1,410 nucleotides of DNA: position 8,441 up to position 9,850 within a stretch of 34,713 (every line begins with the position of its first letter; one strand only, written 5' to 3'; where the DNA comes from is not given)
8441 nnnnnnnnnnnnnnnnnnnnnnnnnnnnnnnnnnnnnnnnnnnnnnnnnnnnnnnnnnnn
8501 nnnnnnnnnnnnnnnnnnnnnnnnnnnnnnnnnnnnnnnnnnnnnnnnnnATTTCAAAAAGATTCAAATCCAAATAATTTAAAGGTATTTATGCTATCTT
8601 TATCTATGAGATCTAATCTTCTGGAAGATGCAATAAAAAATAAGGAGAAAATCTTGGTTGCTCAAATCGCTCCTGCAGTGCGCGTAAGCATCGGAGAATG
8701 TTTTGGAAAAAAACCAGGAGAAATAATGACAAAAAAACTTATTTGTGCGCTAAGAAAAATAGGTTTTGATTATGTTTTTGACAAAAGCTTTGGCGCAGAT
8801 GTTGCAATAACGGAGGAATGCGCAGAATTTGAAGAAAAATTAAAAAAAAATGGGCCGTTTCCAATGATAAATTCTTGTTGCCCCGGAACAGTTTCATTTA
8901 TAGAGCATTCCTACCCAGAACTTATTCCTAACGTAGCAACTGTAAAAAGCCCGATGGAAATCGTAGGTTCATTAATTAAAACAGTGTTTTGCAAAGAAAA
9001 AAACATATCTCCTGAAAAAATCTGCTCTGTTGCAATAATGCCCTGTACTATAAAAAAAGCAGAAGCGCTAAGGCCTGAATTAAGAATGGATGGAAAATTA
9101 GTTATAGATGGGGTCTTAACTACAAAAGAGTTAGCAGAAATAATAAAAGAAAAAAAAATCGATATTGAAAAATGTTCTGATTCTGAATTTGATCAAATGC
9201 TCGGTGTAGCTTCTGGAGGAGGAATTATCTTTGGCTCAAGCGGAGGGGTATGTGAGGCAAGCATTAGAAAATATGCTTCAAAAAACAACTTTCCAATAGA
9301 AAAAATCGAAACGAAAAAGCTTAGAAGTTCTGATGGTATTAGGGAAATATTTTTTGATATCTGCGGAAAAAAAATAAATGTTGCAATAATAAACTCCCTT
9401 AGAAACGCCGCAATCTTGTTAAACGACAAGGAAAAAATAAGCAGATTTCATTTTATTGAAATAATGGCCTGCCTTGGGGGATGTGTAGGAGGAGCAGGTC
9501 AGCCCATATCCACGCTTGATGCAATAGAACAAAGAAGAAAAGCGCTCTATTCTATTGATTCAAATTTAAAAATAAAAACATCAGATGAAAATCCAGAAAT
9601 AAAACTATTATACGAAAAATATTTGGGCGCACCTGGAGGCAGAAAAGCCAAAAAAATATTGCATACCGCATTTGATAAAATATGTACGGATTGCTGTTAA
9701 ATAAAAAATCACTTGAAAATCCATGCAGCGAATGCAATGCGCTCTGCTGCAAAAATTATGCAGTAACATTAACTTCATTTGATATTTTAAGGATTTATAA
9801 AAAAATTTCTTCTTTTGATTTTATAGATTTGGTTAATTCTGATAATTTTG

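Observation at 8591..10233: Minimal [FeFe]-hydrogenase H-domain in an archaeal context, overlapped with a YkgJ Cys-cluster protein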

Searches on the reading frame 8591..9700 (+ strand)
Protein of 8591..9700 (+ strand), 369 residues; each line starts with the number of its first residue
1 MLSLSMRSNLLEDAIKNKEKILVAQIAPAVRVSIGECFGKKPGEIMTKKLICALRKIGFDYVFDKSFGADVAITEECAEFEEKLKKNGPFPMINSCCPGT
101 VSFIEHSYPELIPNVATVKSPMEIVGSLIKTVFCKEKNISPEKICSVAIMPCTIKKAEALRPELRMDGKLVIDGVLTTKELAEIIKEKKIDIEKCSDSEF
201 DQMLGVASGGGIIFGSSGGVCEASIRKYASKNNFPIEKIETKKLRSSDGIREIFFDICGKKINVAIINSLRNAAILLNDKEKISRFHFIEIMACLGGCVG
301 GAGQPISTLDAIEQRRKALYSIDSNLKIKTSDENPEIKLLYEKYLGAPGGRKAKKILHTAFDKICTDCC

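Call 3: search_protein_families(library=pfam, proteins=[window:8591-9700:+], max_evalue=0.01)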
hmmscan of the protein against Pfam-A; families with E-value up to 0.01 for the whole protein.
window:8591-9700:+ (369 aa): 2 families
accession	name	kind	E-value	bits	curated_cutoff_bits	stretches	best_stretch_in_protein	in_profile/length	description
PF02906.19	Fe_hyd_lg_C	-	2.1e-81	273.6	22.1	1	20-302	1-245/245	Iron only hydrogenase large subunit, C-terminal domain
PF02256.22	Fe_hyd_SSU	-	1.7e-18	66.8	24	1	310-361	2-53/56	Iron hydrogenase small subunit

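Call 4: search_protein_families(library=ncbifam, proteins=[window:8591-9700:+], max_evalue=0.01)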
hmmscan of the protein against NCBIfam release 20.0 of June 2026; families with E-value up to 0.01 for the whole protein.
window:8591-9700:+ (369 aa): 4 families
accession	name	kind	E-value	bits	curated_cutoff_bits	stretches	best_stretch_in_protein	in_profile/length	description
NF040763.1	FeFe_hydrog_A6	exception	6.7e-126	420.9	765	1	11-362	214-569/571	NADH-dependent [FeFe] hydrogenase, group A6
TIGR02512.1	FeFe_hydrog_A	subfamily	1.5e-103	346.6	405.95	1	12-306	77-374/375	[FeFe] hydrogenase, group A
NF040762.1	Hydr_FeFe_Clost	exception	1.3e-101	341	900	1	10-361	212-571/572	ferredoxin hydrogenase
TIGR04105.1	FeFe_hydrog_B1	subfamily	2.3e-39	135.3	450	1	14-304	217-458/462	monomeric [FeFe] hydrogenase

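Call 20: find_homologous_proteins(query=window:8591-9697:+, max_evalue=1e-20)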
Query window:8591-9697:+ (369 aa): 2600 proteins with E <= 1e-20 among 8000 candidates; the best 120 are listed.
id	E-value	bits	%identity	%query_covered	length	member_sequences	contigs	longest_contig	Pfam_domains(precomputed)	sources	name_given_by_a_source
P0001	1.6e-239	812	100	100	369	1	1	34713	PF02906.20,PF02256.23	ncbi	-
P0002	9.1e-169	580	76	91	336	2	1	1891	PF02906.20,PF02256.23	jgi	jgi:iron-only hydrogenase group A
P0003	5.5e-155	534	66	98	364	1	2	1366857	PF02906.20,PF02256.23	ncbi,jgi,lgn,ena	-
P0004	1.3e-148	513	62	98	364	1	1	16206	PF02906.20,PF02256.23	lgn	-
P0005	6.1e-147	508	61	98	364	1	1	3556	PF02906.20,PF02256.23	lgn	-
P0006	6.6e-146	504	61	98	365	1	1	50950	PF02906.20,PF02256.23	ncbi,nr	ncbi:MAG: [Fe-Fe] hydrogenase large subunit C-terminal domain-containing protein [Candidatus ainarch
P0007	9.6e-144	497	60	98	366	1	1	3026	PF02906.20,PF02256.23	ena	-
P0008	6.6e-140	485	60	98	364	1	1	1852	PF02906.20,PF02256.23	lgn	-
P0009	1.8e-138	480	60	98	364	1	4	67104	PF02906.20,PF02256.23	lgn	-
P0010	1.1e-135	471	57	98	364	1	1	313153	PF02906.20,PF02256.23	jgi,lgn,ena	-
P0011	2.7e-130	453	57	97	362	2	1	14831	PF02906.20,PF02256.23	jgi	jgi:NADH-quinone oxidoreductase subunit G/NADP-reducing hydrogenase subunit HndD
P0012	7.0e-128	445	57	94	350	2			PF02906.20,PF02256.23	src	-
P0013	2.8e-126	440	54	96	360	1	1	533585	PF02906.20,PF02256.23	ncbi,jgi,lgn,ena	ncbi:MAG: [Fe-Fe] hydrogenase large subunit C-terminal domain-containing protein [Candidatus Micrarc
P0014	1.2e-124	434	52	99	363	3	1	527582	PF02906.20,PF02256.23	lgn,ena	-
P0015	6.8e-121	422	52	98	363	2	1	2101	PF02906.20,PF02256.23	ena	-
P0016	4.6e-112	393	53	95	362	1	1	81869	PF02906.20,PF02256.23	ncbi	ncbi:MAG: [Fe-Fe] hydrogenase large subunit C-terminal domain-containing protein [Candidatus Diapher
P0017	5.9e-108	380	56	92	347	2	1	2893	PF02906.20,PF02256.23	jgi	-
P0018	6.4e-108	379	52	96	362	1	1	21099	PF02906.20,PF02256.23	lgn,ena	-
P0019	1.1e-107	379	50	95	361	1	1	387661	PF02906.20,PF02256.23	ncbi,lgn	-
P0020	2.3e-107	378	52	94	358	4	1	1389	PF02906.20,PF02256.23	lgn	-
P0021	8.1e-107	376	50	95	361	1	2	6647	PF02906.20,PF02256.23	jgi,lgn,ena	-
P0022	8.8e-107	376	50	94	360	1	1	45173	PF02906.20,PF02256.23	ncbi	ncbi:MAG: [Fe-Fe] hydrogenase large subunit C-terminal domain-containing protein [Candidatus Micrarc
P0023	5.7e-101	357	50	95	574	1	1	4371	PF14697.12,PF13510.12,PF10588.15,PF02906.20,PF02256.23,PF00037.33,PF12838.13,PF13534.12,PF25160.2,PF13237.12,PF13187.12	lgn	-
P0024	6.2e-100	353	44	96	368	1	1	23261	PF02906.20,PF02256.23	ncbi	-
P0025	3.4e-98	347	46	98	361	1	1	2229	PF02906.20,PF02256.23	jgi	jgi:iron-only hydrogenase group A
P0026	5.0e-98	347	46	96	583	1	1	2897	PF13510.12,PF10588.15,PF02906.20,PF02256.23,PF00037.33,PF12838.13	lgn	-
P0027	6.3e-98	347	49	95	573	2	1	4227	PF14697.12,PF13510.12,PF10588.15,PF02906.20,PF12797.13,PF02256.23,PF00037.33,PF12838.13,PF13534.12,PF25160.2,PF13237.12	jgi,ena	-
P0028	1.5e-96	342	46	97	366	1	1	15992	PF02906.20,PF02256.23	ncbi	-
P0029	2.5e-96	341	47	95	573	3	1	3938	PF13510.12,PF10588.15,PF02906.20,PF00111.33,PF02256.23,PF12838.13,PF22117.3,PF13237.12,PF13187.12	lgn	-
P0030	1.2e-95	339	47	95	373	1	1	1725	PF02906.20,PF02256.23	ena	-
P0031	2.1e-95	338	47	95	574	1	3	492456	PF14697.12,PF13510.12,PF10588.15,PF02906.20,PF02256.23,PF00037.33,PF12838.13,PF13534.12,PF25160.2,PF13237.12,PF13187.12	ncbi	ncbi:MAG: [FeFe] hydrogenase, group A [Candidatus Woesearchaeota archaeon]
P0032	5.3e-95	337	46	96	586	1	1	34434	PF14697.12,PF13510.12,PF10588.15,PF02906.20,PF02256.23,PF12837.13,PF00037.33,PF12838.13,PF22117.3,PF13237.12,PF13187.12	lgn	-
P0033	6.0e-95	337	43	98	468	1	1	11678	PF02906.20,PF12797.13,PF02256.23,PF00037.33,PF13484.12,PF12838.13,PF13237.12,PF13187.12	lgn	-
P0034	1.9e-94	335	46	96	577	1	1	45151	PF14697.12,PF10588.15,PF00111.33,PF02256.23,PF12837.13,PF12838.13,PF22117.3,PF13510.12,PF02906.20,PF00037.33,PF13237.12,PF13183.12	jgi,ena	-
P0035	3.3e-94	334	43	97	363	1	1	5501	PF02906.20,PF02256.23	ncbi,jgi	-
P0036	2.7e-93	331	46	98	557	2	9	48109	PF14697.12,PF13510.12,PF02906.20,PF02256.23,PF12837.13,PF00037.33,PF13484.12,PF12838.13,PF22117.3,PF13237.12,PF13187.12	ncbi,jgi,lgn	jgi:iron-only hydrogenase group A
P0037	4.6e-93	331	45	96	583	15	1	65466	PF13510.12,PF10588.15,PF02906.20,PF00111.33,PF02256.23,PF12837.13,PF00037.33,PF12838.13,PF22117.3,PF13237.12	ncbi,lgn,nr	ncbi:MAG: [FeFe] hydrogenase, group A [Thermosediminibacteraceae bacterium]|nr:[FeFe] hydrogenase, g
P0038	7.2e-93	330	44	95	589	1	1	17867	PF13510.12,PF10588.15,PF02906.20,PF02256.23,PF12837.13,PF00037.33,PF12838.13,PF13237.12,PF13187.12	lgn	-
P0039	1.0e-92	329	45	97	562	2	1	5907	PF14697.12,PF13510.12,PF02906.20,PF02256.23,PF12837.13,PF00037.33,PF13484.12,PF12838.13,PF22117.3,PF13237.12,PF13187.12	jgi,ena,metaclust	metaclust:\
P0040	1.1e-92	329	47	95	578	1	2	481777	PF14697.12,PF13510.12,PF10588.15,PF02906.20,PF00111.33,PF02256.23,PF00037.33,PF12838.13,PF22117.3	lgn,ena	-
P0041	1.6e-92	329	46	94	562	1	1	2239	PF14697.12,PF13510.12,PF02906.20,PF02256.23,PF00037.33,PF12838.13,PF22117.3,PF13237.12,PF13183.12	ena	-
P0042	2.4e-92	328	46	94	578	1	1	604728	PF14697.12,PF13510.12,PF10588.15,PF02906.20,PF00111.33,PF02256.23,PF00037.33,PF22117.3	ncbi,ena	-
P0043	5.5e-92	327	46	98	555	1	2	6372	PF14697.12,PF13510.12,PF02906.20,PF02256.23,PF12837.13,PF00037.33,PF13484.12,PF12838.13,PF25160.2,PF13237.12,PF13187.12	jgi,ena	-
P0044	5.9e-92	327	46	98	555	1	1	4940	PF14697.12,PF13510.12,PF02906.20,PF02256.23,PF12837.13,PF00037.33,PF13484.12,PF12838.13,PF25160.2,PF13237.12,PF13187.12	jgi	-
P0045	5.9e-92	327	46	96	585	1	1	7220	PF10588.15,PF00111.33,PF02256.23,PF12837.13,PF12838.13,PF22117.3,PF13510.12,PF02906.20,PF00037.33,PF25160.2,PF13237.12,PF13183.12,PF13187.12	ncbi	ncbi:MAG: NADH-dependent [FeFe] hydrogenase, group A6 [Spirochaetia bacterium]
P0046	7.5e-92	327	46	95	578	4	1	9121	PF13510.12,PF10588.15,PF02906.20,PF00111.33,PF02256.23,PF00037.33,PF12838.13,PF22117.3,PF13237.12,PF13183.12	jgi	-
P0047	1.8e-91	325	45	96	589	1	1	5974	PF14697.12,PF10588.15,PF00111.33,PF02256.23,PF12837.13,PF12838.13,PF22117.3,PF13510.12,PF02906.20,PF00037.33,PF13237.12,PF13183.12,PF13187.12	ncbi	-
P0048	2.0e-91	325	47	95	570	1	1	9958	PF13510.12,PF10588.15,PF02906.20,PF00111.33,PF02256.23,PF12838.13,PF22117.3,PF13237.12,PF13187.12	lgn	-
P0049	8.8e-91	323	44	94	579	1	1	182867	PF14697.12,PF13510.12,PF10588.15,PF02906.20,PF02256.23,PF00037.33,PF13484.12,PF12838.13,PF22117.3,PF13187.12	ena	-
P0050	9.9e-91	323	44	94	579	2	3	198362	PF14697.12,PF13510.12,PF10588.15,PF02906.20,PF02256.23,PF00037.33,PF12838.13,PF22117.3,PF13187.12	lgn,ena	-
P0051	1.0e-90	323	44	94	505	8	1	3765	PF14697.12,PF10588.15,PF02906.20,PF02256.23,PF00037.33,PF13484.12,PF12838.13,PF22117.3,PF13237.12,PF13187.12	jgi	-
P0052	1.3e-90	323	45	94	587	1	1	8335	PF13510.12,PF10588.15,PF02906.20,PF00111.33,PF02256.23,PF00037.33,PF12838.13,PF25160.2,PF13237.12,PF13183.12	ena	-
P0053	1.5e-90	322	47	95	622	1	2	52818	PF14697.12,PF02256.23,PF12837.13,PF13484.12,PF12838.13,PF12800.13,PF10531.16,PF02906.20,PF12797.13,PF00037.33,PF13237.12,PF13187.12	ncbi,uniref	ncbi:[FeFe] hydrogenase, group A [Fusobacterium sp. PH5-44]|uniref:[FeFe] hydrogenase, group A n=1 T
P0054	1.7e-90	322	47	95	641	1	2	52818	PF14697.12,PF02256.23,PF12837.13,PF13484.12,PF12838.13,PF12800.13,PF10531.16,PF02906.20,PF12797.13,PF00037.33,PF13237.12,PF13187.12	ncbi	ncbi:NADP-reducing hydrogenase subunit HndD [Fusobacterium sp. PH5-44]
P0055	1.8e-90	322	46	95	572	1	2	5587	PF14697.12,PF10588.15,PF02256.23,PF12837.13,PF12838.13,PF22117.3,PF13510.12,PF02906.20,PF00037.33,PF25160.2,PF13237.12,PF13187.12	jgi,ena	-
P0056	2.2e-90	322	44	94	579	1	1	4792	PF14697.12,PF13510.12,PF10588.15,PF02906.20,PF02256.23,PF00037.33,PF13484.12,PF12838.13,PF22117.3,PF13187.12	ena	-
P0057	2.8e-90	321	44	94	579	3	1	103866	PF14697.12,PF13510.12,PF10588.15,PF02906.20,PF02256.23,PF00037.33,PF13484.12,PF12838.13,PF22117.3,PF13187.12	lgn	-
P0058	3.5e-90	321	43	98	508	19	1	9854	PF02906.20,PF02256.23,PF00037.33,PF01257.26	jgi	jgi:NADH-quinone oxidoreductase subunit G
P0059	3.5e-90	321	45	98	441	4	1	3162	PF14697.12,PF02906.20,PF12797.13,PF02256.23,PF12837.13,PF00037.33,PF13484.12,PF12838.13,PF13237.12,PF13187.12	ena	-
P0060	6.7e-90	320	46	95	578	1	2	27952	PF14697.12,PF10588.15,PF00111.33,PF02256.23,PF12837.13,PF12838.13,PF22117.3,PF13510.12,PF02906.20,PF00037.33,PF25160.2,PF13237.12,PF13183.12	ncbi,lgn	ncbi:MAG: NADH-dependent [FeFe] hydrogenase, group A6 [Spirochaetia bacterium]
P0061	7.4e-90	320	43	96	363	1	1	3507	PF02906.20,PF02256.23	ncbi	-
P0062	8.6e-90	320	42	96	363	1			PF02906.20,PF02256.23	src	-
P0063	1.0e-89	320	45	95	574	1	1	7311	PF14697.12,PF13510.12,PF10588.15,PF02906.20,PF02256.23,PF12837.13,PF00037.33,PF22117.3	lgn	-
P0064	1.8e-89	319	43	94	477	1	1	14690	PF14697.12,PF02256.23,PF12837.13,PF13484.12,PF12838.13,PF12800.13,PF02906.20,PF12797.13,PF00037.33,PF13237.12,PF13183.12,PF13187.12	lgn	-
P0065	2.0e-89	319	44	95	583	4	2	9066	PF14697.12,PF10588.15,PF00111.33,PF02256.23,PF12837.13,PF12838.13,PF22117.3,PF13510.12,PF02906.20,PF00037.33,PF13237.12,PF13183.12,PF13187.12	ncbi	ncbi:MAG: NADH-dependent [FeFe] hydrogenase, group A6 [Spirochaetaceae bacterium]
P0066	2.3e-89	318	45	95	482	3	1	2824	PF02906.20,PF02256.23,PF12838.13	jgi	jgi:NADH-quinone oxidoreductase subunit G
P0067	3.1e-89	318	45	94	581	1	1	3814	PF13510.12,PF10588.15,PF02906.20,PF00111.33,PF02256.23,PF00037.33,PF12838.13,PF13237.12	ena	-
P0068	3.3e-89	318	44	95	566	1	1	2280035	PF13510.12,PF10588.15,PF02906.20,PF02256.23,PF12838.13,PF22117.3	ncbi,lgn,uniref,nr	ncbi:NADH-dependent [FeFe] hydrogenase, group A6 [Thermosediminibacter oceani]|uniref:NAD(P)-depende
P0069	3.5e-89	318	45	95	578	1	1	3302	PF14697.12,PF10588.15,PF00111.33,PF02256.23,PF12837.13,PF12838.13,PF22117.3,PF13510.12,PF02906.20,PF00037.33,PF25160.2,PF13237.12,PF13183.12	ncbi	-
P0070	4.0e-89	318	46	95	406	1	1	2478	PF02906.20,PF02256.23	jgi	jgi:iron-only hydrogenase group A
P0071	4.7e-89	317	45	95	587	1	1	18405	PF14697.12,PF10588.15,PF02256.23,PF12837.13,PF13484.12,PF12838.13,PF22117.3,PF13510.12,PF02906.20,PF00037.33,PF13237.12,PF13187.12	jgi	jgi:NADP-reducing hydrogenase subunit HndD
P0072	4.8e-89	317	45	95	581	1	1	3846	PF13510.12,PF10588.15,PF02906.20,PF00111.33,PF02256.23,PF12837.13,PF00037.33,PF12838.13,PF13237.12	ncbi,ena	-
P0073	5.3e-89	317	45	95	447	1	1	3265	PF14697.12,PF02906.20,PF02256.23,PF12837.13,PF00037.33,PF13484.12,PF13237.12,PF13187.12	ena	-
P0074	6.5e-89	317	45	95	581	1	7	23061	PF13510.12,PF10588.15,PF02906.20,PF00111.33,PF02256.23,PF12837.13,PF00037.33,PF12838.13,PF13237.12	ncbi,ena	-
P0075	7.4e-89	317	44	95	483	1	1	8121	PF14697.12,PF10588.15,PF02906.20,PF02256.23,PF00037.33,PF12838.13,PF22117.3,PF25160.2,PF13237.12,PF13183.12,PF13187.12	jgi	jgi:iron-only hydrogenase group A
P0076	7.7e-89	317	45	94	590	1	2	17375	PF13510.12,PF10588.15,PF02906.20,PF02256.23,PF12837.13,PF00037.33,PF12838.13,PF13237.12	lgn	-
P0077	8.7e-89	317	45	94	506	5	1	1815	PF02906.20,PF02256.23,PF12838.13,PF13534.12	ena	-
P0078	8.9e-89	316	43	94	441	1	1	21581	PF02906.20,PF02256.23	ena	-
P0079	1.0e-88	316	47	95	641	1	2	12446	PF14697.12,PF10531.16,PF02906.20,PF12797.13,PF02256.23,PF12837.13,PF00037.33,PF13484.12,PF12838.13,PF13237.12,PF13187.12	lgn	-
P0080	1.2e-88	316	44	95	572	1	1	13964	PF14697.12,PF10588.15,PF02256.23,PF12838.13,PF22117.3,PF13510.12,PF02906.20,PF00037.33,PF25160.2,PF13237.12,PF13183.12,PF13187.12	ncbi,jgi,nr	ncbi:MAG: NADH-dependent [FeFe] hydrogenase, group A6 [Vallitaleaceae bacterium]|jgi:iron-only hydro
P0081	1.3e-88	316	45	95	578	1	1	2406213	PF14697.12,PF10588.15,PF00111.33,PF02256.23,PF12837.13,PF12838.13,PF22117.3,PF13510.12,PF02906.20,PF00037.33,PF25160.2,PF13237.12,PF13183.12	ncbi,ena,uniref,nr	ncbi:NADH-dependent [FeFe] hydrogenase, group A6 [Marispirochaeta sp.]|uniref:NADH-dependent [FeFe] 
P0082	1.4e-88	316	47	94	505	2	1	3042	PF02906.20,PF21349.3,PF02256.23,PF00037.33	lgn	-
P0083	1.4e-88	316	42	98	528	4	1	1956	PF02906.20,PF02256.23,PF00037.33,PF01257.26,PF13484.12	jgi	jgi:NADH-quinone oxidoreductase subunit G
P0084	1.4e-88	316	43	98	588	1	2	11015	PF10588.15,PF00111.33,PF02256.23,PF12837.13,PF12838.13,PF22117.3,PF13510.12,PF02906.20,PF00037.33,PF13237.12,PF13183.12,PF13187.12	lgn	-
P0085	1.7e-88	316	44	94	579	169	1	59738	PF14697.12,PF13510.12,PF10588.15,PF02906.20,PF02256.23,PF00037.33,PF13484.12,PF12838.13,PF22117.3,PF13187.12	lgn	-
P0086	1.8e-88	316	44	94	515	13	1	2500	PF02906.20,PF02256.23,PF00037.33,PF01257.26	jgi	-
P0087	2.0e-88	315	46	94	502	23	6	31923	PF02906.20,PF21349.3,PF02256.23,PF13484.12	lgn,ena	-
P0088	2.2e-88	315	45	95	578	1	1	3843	PF14697.12,PF10588.15,PF00111.33,PF02256.23,PF12837.13,PF12838.13,PF22117.3,PF13510.12,PF02906.20,PF00037.33,PF25160.2,PF13237.12,PF13183.12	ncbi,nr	ncbi:MAG TPA: NADH-dependent [FeFe] hydrogenase, group A6 [Clostridia bacterium]|nr:NADH-dependent [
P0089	2.5e-88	315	44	96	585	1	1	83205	PF13510.12,PF10588.15,PF02906.20,PF00111.33,PF02256.23,PF12837.13,PF00037.33,PF12838.13,PF22117.3,PF25160.2,PF13183.12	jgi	jgi:iron-only hydrogenase group A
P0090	2.5e-88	315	44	95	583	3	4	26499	PF13510.12,PF10588.15,PF02906.20,PF00111.33,PF02256.23,PF00037.33,PF12838.13,PF22117.3,PF25160.2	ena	-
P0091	3.3e-88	315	43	97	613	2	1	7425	PF14697.12,PF10588.15,PF02906.20,PF02256.23,PF00037.33,PF01257.26,PF12838.13,PF22117.3,PF13237.12,PF13187.12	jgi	-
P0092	4.2e-88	314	45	96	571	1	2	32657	PF14697.12,PF00111.33,PF02256.23,PF12837.13,PF13484.12,PF12838.13,PF13510.12,PF02906.20,PF00037.33,PF25160.2,PF13237.12,PF13187.12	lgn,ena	-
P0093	4.4e-88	314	42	98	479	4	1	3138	PF02906.20,PF02256.23,PF01257.26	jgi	jgi:NADH-quinone oxidoreductase subunit G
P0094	4.6e-88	314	45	94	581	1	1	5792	PF13510.12,PF10588.15,PF02906.20,PF00111.33,PF02256.23,PF00037.33,PF12838.13,PF22117.3,PF13237.12,PF13187.12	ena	-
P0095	5.5e-88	314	46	97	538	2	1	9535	PF14697.12,PF13510.12,PF10588.15,PF02906.20,PF02256.23,PF00037.33,PF12838.13,PF22117.3,PF13237.12,PF13183.12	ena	-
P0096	5.6e-88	314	45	91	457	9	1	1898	PF02906.20,PF02256.23,PF01257.26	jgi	jgi:NADH-quinone oxidoreductase subunit G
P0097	5.7e-88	314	44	95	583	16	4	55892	PF13510.12,PF10588.15,PF02906.20,PF00111.33,PF02256.23,PF00037.33,PF12838.13,PF22117.3,PF13183.12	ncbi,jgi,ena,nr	ncbi:MAG TPA: NADH-dependent [FeFe] hydrogenase, group A6 [Treponemataceae bacterium]|nr:NADH-depend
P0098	6.4e-88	314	45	96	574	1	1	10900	PF14697.12,PF10588.15,PF02256.23,PF12837.13,PF12838.13,PF22117.3,PF13510.12,PF02906.20,PF12797.13,PF00037.33,PF25160.2,PF13237.12,PF13187.12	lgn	-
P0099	6.4e-88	314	45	95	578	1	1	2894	PF13510.12,PF10588.15,PF02906.20,PF00111.33,PF02256.23,PF00037.33,PF12838.13,PF22117.3,PF25160.2,PF13237.12,PF13183.12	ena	-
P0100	7.8e-88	313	47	92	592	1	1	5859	PF13510.12,PF10588.15,PF02906.20,PF00111.33,PF02256.23,PF12837.13,PF00037.33,PF12838.13,PF22117.3,PF13237.12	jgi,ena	-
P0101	8.8e-88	313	44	95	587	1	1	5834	PF13510.12,PF10588.15,PF02906.20,PF02256.23,PF00037.33,PF12838.13,PF22117.3,PF13237.12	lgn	-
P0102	1.0e-87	313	44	95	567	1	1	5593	PF14697.12,PF13510.12,PF10588.15,PF02906.20,PF02256.23,PF12837.13,PF00037.33,PF12838.13,PF22117.3,PF13237.12,PF13187.12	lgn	-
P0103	1.1e-87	313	46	93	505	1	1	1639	PF02906.20,PF02256.23,PF00037.33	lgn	-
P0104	1.1e-87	313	46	95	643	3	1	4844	PF14697.12,PF02906.20,PF12797.13,PF02256.23,PF12837.13,PF00037.33,PF13484.12,PF12838.13,PF13237.12,PF12800.13,PF13187.12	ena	-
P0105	1.3e-87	313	42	98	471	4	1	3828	PF02906.20,PF02256.23,PF01257.26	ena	-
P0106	1.3e-87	313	46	95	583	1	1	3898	PF13510.12,PF10588.15,PF02906.20,PF02256.23,PF00037.33,PF12838.13,PF13237.12,PF13187.12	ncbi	-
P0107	1.5e-87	312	44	96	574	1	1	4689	PF14697.12,PF10588.15,PF02256.23,PF12837.13,PF12838.13,PF22117.3,PF13510.12,PF02906.20,PF12797.13,PF00037.33,PF25160.2,PF13237.12,PF13187.12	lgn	-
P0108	1.5e-87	312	43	95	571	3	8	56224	PF13510.12,PF10588.15,PF02906.20,PF00111.33,PF02256.23,PF00037.33,PF12838.13,PF13237.12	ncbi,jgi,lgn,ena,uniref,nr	ncbi:NADH-quinone oxidoreductase subunit G [Candidatus Frackibacter sp. WG12]|uniref:NADH-dependent 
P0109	1.5e-87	312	42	97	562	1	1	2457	PF14697.12,PF02906.20,PF02256.23,PF00037.33,PF01257.26,PF12838.13,PF22117.3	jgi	jgi:NADH-quinone oxidoreductase subunit G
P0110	1.6e-87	312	44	96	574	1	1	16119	PF14697.12,PF10588.15,PF02256.23,PF12837.13,PF12838.13,PF22117.3,PF13510.12,PF02906.20,PF12797.13,PF00037.33,PF25160.2,PF13237.12,PF13187.12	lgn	-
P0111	1.9e-87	312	45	95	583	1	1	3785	PF13510.12,PF10588.15,PF02906.20,PF02256.23,PF00037.33,PF12838.13,PF13237.12,PF13187.12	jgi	jgi:iron-only hydrogenase group A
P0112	1.9e-87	312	43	98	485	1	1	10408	PF02906.20,PF02256.23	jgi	jgi:ferredoxin hydrogenase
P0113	2.3e-87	312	44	96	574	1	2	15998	PF14697.12,PF10588.15,PF02256.23,PF12837.13,PF12838.13,PF22117.3,PF13510.12,PF02906.20,PF12797.13,PF00037.33,PF25160.2,PF13237.12,PF13187.12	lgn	-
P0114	2.4e-87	312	45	95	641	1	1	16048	PF14697.12,PF02256.23,PF12837.13,PF13484.12,PF12838.13,PF12800.13,PF10531.16,PF02906.20,PF12797.13,PF00037.33,PF13237.12,PF13187.12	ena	-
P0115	2.5e-87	312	45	95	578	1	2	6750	PF14697.12,PF10588.15,PF00111.33,PF02256.23,PF12837.13,PF12838.13,PF22117.3,PF13510.12,PF02906.20,PF00037.33,PF25160.2,PF13237.12,PF13183.12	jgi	jgi:iron-only hydrogenase group A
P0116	2.5e-87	312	45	95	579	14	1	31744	PF13510.12,PF10588.15,PF02906.20,PF00111.33,PF02256.23,PF00037.33,PF12838.13,PF22117.3,PF25160.2,PF13237.12,PF13183.12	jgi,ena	-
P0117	2.8e-87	312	45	91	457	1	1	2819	PF02906.20,PF02256.23,PF01257.26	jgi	jgi:NADH-quinone oxidoreductase subunit G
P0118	2.8e-87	312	46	95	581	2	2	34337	PF13510.12,PF10588.15,PF02906.20,PF12797.13,PF00111.33,PF02256.23,PF12837.13,PF00037.33,PF12838.13,PF13237.12,PF13187.12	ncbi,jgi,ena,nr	ncbi:MAG: NADH-dependent [FeFe] hydrogenase, group A6 [Candidatus Omnitrophica bacterium]|jgi:NADH-q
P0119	3.3e-87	311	45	93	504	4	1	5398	PF02906.20,PF21349.3,PF02256.23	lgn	-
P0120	4.1e-87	311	42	97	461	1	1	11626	PF14697.12,PF02256.23,PF12837.13,PF13484.12,PF12838.13,PF13534.12,PF02906.20,PF12797.13,PF00037.33,PF13237.12,PF13183.12,PF13187.12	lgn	-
